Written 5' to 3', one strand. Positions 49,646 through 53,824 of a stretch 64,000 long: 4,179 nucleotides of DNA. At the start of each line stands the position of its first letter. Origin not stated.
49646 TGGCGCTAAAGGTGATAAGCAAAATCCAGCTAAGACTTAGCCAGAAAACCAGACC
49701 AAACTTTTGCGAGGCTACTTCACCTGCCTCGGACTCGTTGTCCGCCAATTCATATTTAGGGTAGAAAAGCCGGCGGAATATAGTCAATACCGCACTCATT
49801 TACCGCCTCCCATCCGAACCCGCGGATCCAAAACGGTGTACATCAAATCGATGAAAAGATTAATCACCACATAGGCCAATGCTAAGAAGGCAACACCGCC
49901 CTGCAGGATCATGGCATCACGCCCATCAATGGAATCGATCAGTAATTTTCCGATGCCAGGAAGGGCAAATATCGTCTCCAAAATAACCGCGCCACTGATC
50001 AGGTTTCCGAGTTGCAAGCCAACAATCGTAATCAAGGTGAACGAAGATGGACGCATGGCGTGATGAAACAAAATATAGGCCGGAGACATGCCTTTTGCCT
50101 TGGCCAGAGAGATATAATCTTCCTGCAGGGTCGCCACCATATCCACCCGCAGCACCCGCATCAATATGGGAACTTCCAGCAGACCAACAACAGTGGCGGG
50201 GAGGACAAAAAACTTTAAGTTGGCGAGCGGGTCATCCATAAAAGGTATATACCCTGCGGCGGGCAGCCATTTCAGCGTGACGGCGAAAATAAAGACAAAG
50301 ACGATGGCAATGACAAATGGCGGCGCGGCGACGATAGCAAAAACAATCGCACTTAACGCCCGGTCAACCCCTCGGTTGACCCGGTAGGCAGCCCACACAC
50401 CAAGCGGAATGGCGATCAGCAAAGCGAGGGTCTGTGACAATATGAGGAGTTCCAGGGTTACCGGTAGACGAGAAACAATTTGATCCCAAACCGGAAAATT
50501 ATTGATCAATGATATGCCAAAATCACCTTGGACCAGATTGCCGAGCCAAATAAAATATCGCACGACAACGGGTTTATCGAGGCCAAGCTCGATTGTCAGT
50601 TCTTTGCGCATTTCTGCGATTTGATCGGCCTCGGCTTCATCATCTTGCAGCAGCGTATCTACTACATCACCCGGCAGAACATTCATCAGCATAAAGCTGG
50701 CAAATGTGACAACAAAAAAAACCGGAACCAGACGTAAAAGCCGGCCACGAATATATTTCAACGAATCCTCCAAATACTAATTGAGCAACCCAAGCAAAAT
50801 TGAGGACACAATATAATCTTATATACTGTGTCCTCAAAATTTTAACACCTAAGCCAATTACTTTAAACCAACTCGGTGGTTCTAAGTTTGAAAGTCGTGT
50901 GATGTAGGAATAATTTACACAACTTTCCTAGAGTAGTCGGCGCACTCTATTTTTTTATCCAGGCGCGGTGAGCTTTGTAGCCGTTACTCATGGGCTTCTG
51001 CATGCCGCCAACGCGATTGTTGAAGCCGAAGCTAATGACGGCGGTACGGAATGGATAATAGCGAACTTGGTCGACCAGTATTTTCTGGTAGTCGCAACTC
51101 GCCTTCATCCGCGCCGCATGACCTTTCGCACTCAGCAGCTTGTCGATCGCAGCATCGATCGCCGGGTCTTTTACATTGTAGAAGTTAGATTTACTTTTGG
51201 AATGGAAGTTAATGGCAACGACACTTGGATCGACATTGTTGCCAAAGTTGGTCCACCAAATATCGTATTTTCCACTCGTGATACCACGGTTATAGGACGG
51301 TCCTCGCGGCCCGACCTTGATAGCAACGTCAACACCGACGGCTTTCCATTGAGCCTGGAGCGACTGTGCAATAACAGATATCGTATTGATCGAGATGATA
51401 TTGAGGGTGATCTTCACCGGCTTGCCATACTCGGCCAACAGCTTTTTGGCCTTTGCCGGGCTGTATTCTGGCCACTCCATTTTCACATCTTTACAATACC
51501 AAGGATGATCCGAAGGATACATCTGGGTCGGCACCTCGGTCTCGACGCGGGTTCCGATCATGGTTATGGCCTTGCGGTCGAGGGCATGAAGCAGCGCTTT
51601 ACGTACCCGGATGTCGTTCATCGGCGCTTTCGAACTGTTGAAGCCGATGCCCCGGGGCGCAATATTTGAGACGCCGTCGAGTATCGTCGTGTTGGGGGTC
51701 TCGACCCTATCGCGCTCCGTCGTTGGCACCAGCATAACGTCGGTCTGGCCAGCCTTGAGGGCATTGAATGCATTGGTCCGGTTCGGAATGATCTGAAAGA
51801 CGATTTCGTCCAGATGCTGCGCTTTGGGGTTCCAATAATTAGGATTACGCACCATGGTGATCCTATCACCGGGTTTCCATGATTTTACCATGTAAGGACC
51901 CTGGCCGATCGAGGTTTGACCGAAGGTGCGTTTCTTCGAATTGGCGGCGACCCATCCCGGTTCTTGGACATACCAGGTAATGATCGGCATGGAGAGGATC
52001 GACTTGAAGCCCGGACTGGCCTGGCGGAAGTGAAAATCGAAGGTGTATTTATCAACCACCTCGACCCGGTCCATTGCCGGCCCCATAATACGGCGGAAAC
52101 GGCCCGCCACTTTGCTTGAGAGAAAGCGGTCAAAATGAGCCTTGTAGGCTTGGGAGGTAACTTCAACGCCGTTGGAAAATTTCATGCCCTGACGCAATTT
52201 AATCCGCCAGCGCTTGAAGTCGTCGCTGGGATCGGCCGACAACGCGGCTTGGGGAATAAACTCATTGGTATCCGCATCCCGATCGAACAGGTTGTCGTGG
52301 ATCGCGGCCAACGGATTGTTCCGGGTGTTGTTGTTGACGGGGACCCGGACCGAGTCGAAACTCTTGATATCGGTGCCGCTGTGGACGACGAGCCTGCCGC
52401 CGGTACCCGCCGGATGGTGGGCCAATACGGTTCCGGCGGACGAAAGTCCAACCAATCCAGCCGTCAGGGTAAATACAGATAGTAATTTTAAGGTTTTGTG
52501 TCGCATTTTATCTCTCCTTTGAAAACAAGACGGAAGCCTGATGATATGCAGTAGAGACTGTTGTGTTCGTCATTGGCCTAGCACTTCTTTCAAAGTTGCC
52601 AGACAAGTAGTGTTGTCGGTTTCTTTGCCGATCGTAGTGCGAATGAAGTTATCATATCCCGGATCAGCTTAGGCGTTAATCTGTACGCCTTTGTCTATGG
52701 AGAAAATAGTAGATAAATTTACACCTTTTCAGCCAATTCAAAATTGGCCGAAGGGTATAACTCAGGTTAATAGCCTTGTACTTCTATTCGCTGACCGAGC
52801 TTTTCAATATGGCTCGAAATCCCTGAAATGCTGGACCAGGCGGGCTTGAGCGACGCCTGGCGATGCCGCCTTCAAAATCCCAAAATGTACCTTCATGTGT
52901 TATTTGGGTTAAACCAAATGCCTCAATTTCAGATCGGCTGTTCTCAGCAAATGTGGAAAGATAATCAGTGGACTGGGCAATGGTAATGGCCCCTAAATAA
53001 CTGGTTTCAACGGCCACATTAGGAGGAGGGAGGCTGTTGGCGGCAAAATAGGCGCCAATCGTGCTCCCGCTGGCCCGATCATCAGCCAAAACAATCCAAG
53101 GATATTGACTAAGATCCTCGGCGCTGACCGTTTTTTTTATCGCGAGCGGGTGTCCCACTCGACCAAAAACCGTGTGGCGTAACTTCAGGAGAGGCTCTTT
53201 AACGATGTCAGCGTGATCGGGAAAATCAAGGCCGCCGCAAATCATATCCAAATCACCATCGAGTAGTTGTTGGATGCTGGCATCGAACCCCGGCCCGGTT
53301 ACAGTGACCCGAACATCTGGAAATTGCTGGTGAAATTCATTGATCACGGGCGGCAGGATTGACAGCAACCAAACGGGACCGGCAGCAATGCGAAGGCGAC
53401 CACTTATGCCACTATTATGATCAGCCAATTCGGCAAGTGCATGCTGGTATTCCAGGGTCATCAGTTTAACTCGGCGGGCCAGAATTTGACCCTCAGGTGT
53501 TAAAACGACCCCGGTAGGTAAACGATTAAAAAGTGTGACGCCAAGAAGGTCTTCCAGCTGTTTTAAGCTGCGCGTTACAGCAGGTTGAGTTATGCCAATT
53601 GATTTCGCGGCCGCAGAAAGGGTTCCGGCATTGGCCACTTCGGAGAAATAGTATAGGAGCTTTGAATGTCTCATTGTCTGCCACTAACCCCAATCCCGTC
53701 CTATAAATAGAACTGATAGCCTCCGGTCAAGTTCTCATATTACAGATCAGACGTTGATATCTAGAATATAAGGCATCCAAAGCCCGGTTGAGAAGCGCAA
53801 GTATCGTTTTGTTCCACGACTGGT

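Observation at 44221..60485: Four-box LysR regulon joining two leaderless sulfotransferases, a peptidase, a deacylase, an aminotransferase, a TPP enzyme and two importers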

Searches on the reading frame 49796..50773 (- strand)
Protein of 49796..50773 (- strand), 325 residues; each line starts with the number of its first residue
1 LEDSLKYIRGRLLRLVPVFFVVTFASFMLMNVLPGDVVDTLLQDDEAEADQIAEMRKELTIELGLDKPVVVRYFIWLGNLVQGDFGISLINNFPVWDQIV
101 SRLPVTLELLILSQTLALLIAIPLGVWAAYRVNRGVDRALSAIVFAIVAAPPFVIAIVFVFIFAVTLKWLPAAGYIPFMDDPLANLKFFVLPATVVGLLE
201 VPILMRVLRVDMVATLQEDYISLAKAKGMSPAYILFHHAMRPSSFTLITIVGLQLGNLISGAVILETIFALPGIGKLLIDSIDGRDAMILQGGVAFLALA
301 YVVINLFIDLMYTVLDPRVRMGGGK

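Call 4: search_protein_families(library=pfam, proteins=[window:49796-50773:-])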
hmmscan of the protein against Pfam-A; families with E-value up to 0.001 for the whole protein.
window:49796-50773:- (325 aa): 2 families
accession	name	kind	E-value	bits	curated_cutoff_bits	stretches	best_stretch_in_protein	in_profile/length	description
PF00528.27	BPD_transp_1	-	9.5e-39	133.5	26.4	1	121-320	1-183/184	Binding-protein-dependent transport system inner membrane component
PF19300.4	BPD_transp_1_N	-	1.6e-08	35.2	23.8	1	5-109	2-113/114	Binding-prot-dependent transport system membrane comp, N-term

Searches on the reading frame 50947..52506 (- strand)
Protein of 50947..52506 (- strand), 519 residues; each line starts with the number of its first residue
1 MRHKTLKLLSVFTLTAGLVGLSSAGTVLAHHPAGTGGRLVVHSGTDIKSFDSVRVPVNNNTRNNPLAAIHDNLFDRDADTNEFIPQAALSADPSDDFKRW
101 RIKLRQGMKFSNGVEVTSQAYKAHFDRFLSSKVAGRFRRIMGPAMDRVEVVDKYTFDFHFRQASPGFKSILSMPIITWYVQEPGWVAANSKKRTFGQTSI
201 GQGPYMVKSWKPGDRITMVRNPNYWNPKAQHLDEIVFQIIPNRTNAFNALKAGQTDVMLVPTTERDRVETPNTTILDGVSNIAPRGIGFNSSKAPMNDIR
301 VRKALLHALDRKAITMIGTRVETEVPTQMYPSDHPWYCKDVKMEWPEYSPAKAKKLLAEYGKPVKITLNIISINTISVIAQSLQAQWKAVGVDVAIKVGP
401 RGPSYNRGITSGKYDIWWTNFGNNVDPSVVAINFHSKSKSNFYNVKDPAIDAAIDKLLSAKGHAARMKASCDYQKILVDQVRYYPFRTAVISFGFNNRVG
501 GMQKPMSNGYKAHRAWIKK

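Call 4: search_protein_families(library=pfam, proteins=[window:50947-52506:-])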
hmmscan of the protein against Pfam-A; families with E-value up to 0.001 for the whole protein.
window:50947-52506:- (519 aa): 1 family
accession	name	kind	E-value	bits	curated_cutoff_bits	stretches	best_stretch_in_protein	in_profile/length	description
PF00496.27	SBP_bac_5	-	1.9e-76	258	32.4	1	82-438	1-364/368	Bacterial extracellular solute-binding proteins, family 5 Middle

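Call 9: search_protein_families(library=ncbifam, proteins=[window:50947-52506:-], max_evalue=0.00001)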
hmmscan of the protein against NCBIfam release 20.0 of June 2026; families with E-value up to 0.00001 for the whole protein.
window:50947-52506:- (519 aa): 11 families
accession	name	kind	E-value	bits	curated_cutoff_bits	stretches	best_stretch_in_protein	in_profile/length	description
TIGR02294.1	nickel_nikA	equivalog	5e-40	137.5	393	1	78-477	43-458/501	nickel ABC transporter substrate-binding protein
NF045467.1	Opp4A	equivalog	4.7e-34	117.6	650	1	66-516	63-555/556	oligopeptide ABC transporter substrate-binding protein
TIGR04028.1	SBP_KPN_01854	hypoth_equivalog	1.8e-30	106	468.5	1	67-503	28-494/509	TIGR04028 family ABC transporter substrate-binding protein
NF045468.1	Opp5A_nikA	equivalog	5.6e-27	94.4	600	1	94-398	67-367/488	nickel ABC transporter substrate-binding protein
NF011684.0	PRK15104.1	equivalog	1.2e-26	93.6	947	1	33-474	35-496/543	oligopeptide ABC transporter substrate-binding protein OppA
NF011942.0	PRK15413.1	equivalog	3.4e-26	92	594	1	31-396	22-380/512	glutathione ABC transporter substrate-binding protein GsiB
NF011689.0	PRK15109.1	equivalog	4.3e-20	71.9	560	1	69-488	65-509/547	ABC transporter substrate-binding protein SapA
NF043070.1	DppA_dipep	equivalog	6.8e-20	71.1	1005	1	59-471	50-488/535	dipeptide ABC transporter periplasmic-binding protein DppA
NF047575.1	opine_bind_CntA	exception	1.8e-19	69.7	800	1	84-439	78-452/535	staphylopine-dependent metal ABC transporter substrate-binding lipoprotein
NF007287.0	PRK09755.1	equivalog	8.3e-16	57.9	1098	1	85-320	78-327/535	ABC transporter substrate-binding protein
NF043077.1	MMSYN1_0169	equivalog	5.6e-06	25.1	650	0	152-245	264-363/896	oligopeptide ABC transporter substrate-binding protein OppA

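Call 55: search_solved_structures(query=window:50947-52506:-, max_evalue=1e-20)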
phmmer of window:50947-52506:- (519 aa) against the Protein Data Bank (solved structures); distinct sequences matched with E-value up to 1e-20: 19.
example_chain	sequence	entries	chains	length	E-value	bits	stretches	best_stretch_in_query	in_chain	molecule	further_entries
5u4o_A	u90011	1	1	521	2e-45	158.4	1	36-487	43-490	ABC transporter substrate-binding protein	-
8upi_A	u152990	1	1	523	6.2e-30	107.2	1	64-397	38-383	Peptide ABC transporter substrate-binding protein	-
3m8u_A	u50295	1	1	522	3.3e-27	98.3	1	69-484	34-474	Heme-binding protein A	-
6hlx_A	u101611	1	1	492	3.5e-25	91.6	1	65-435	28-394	AgaA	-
1uqw_A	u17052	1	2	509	3.3e-24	88.4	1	61-396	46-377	PUTATIVE BINDING PROTEIN YLIB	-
5isu_A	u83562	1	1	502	5.4e-24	87.7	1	85-503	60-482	Lmo0135 protein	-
3t66_A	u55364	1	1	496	1e-23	86.7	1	67-486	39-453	Nickel ABC transporter (Nickel-binding protein)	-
6ofq_A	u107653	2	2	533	5.5e-23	84.3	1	35-461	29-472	Heme-binding protein A / AI-2 binding protein A | Heme-binding protein A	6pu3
2noo_A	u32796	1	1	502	5.9e-23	84.2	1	69-486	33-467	Nickel-binding periplasmic protein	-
8spm_A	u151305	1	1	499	1.2e-22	83.2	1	69-486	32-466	Nickel ABC transporter, nickel/metallophore periplasmic binding protein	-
3mzb_A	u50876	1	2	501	1.3e-22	83.1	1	69-486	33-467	Nickel-binding periplasmic protein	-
1zlq_A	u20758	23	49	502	1.3e-22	83.1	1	69-486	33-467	Nickel-binding periplasmic protein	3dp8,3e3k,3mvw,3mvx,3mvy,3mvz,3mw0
3tpa_A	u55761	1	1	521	2.7e-22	82.1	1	144-506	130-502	Heme-binding protein A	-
9t0v_A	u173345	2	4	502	2.9e-22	82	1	69-486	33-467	Nickel-binding periplasmic protein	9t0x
3qim_A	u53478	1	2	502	2.9e-22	81.9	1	69-486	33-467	Nickel-binding periplasmic protein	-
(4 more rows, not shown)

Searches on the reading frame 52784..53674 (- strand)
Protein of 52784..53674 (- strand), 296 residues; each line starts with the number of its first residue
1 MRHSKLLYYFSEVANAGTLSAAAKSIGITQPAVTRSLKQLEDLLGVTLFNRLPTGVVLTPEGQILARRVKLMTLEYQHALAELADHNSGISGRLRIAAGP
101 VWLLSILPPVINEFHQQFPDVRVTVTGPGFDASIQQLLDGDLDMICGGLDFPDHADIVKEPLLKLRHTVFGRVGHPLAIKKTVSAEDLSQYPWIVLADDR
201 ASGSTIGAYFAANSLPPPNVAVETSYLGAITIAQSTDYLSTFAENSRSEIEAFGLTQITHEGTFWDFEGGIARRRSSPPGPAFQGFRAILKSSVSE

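Call 4: search_protein_families(library=pfam, proteins=[window:52784-53674:-])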
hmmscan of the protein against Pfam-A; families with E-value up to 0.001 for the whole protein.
window:52784-53674:- (296 aa): 2 families
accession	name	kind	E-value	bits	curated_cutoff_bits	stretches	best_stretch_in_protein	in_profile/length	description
PF03466.25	LysR_substrate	-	1.5e-29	103.3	28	1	89-292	3-206/209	LysR substrate binding domain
PF00126.33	HTH_1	-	7e-20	71.2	26.6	1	5-63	2-60/60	Bacterial regulatory helix-turn-helix protein, lysR family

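Call 9: search_protein_families(library=ncbifam, proteins=[window:52784-53674:-], max_evalue=0.00001)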
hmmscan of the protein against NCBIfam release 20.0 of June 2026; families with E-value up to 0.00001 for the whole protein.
window:52784-53674:- (296 aa): 52 families (the best 25 are shown)
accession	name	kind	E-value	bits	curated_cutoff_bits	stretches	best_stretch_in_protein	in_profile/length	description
TIGR02424.1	TF_pcaQ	equivalog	9.4e-33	113.4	303.8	1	7-224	8-226/300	pca operon transcription factor PcaQ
NF008416.0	PRK11242.1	equivalog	1.5e-29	103.3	277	1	7-233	6-231/300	transcriptional regulator CynR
NF007307.0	PRK09791.1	equivalog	2.8e-29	102.2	336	1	9-246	12-248/302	LysR family transcriptional regulator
NF047520.1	trans_act_CidR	equivalog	9.6e-27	93.9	415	1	5-207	4-205/292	cidABC operon transcriptional activator CidR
TIGR03339.1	phn_lysR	subfamily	4.9e-26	91.6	341.1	1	9-195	4-186/279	aminoethylphosphonate catabolism associated LysR family transcriptional regulator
NF040786.1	LysR_Sec_metab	equivalog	1.4e-25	89.9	250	1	5-195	4-195/298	selenium metabolism-associated LysR family transcriptional regulator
NF007667.0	PRK10341.1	equivalog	9.9e-25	87.2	308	1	4-197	9-201/312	transcriptional regulator TdcA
NF045775.1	acetoin_reg_AlsR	exception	1.2e-22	80.8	430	1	6-200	5-198/290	acetoin biosynthesis transcriptional regulator AlsR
NF045990.1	TransRegCbbRRhodb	equivalog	1.4e-22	80.1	450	1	9-205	13-207/304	LysR family regulator CbbR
NF053705.1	TransRegGltCGpos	equivalog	2.3e-22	79.6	350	1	6-199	5-198/300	glutamate biosynthesis transcriptional regulator GltC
NF009327.0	PRK12684.1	subfamily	4.8e-22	78.6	402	1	7-220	6-220/313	CysB family HTH-type transcriptional regulator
NF052633.1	LysR_TF_PsrA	exception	2.3e-21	76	540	1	7-204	10-204/297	L-proline-binding transcription factor PsrA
NF040888.1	trans_reg_YafC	equivalog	2.4e-21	75.9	470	1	4-126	5-127/293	DNA-binding transcriptional regulator YafC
NF008095.0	PRK10837.1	subfamily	1.7e-19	70.2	281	1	7-224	8-218/290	LysR family transcriptional regulator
TIGR03418.1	chol_sulf_TF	equivalog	3.9e-19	68.8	324.8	1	6-145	5-141/291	choline sulfate utilization transcriptional regulator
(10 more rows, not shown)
